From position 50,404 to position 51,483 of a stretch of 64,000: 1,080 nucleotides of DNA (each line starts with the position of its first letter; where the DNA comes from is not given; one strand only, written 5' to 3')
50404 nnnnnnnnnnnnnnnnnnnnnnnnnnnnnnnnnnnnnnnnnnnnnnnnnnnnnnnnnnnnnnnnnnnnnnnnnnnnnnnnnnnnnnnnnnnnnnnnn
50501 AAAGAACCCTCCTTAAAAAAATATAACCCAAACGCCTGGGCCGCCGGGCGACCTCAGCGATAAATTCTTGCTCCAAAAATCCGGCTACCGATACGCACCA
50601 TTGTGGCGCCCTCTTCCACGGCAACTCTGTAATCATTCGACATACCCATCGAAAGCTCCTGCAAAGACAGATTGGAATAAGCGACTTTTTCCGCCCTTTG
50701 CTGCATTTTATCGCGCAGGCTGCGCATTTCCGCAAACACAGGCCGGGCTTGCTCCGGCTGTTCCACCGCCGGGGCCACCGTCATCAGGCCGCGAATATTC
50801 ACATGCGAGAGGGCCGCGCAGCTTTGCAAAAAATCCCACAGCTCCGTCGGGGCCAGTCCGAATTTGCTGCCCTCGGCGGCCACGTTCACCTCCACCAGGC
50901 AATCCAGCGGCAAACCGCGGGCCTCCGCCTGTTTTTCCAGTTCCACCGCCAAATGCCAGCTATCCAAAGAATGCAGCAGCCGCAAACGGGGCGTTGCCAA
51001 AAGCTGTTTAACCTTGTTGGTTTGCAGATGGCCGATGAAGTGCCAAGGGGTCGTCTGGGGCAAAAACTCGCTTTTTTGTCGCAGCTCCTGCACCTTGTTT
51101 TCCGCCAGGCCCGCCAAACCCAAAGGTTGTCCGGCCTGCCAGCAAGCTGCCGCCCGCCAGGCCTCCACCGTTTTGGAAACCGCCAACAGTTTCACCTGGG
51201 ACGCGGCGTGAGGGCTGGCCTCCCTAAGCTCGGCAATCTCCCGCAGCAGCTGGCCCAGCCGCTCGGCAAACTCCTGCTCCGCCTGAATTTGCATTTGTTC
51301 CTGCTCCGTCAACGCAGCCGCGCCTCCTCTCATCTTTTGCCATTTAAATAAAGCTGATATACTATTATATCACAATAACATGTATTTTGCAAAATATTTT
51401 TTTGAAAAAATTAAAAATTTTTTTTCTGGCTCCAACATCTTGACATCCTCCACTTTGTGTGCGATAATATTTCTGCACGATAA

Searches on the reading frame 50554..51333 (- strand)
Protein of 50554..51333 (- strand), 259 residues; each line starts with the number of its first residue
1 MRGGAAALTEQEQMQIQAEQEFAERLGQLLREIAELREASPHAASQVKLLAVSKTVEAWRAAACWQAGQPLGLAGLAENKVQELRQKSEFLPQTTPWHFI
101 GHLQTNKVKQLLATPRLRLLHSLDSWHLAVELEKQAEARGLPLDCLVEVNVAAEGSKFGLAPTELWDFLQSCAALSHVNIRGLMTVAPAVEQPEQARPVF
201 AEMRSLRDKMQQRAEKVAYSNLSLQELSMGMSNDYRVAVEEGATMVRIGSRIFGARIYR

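Call 5: search_protein_families(library=pfam, proteins=[window:50554-51333:-])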
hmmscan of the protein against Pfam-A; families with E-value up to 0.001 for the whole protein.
window:50554-51333:- (259 aa): 1 family
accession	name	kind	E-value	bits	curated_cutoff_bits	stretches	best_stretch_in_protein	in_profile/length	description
PF01168.26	Ala_racemase_N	-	7.4e-18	65.5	24.1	1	33-256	10-219/220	Alanine racemase, N-terminal domain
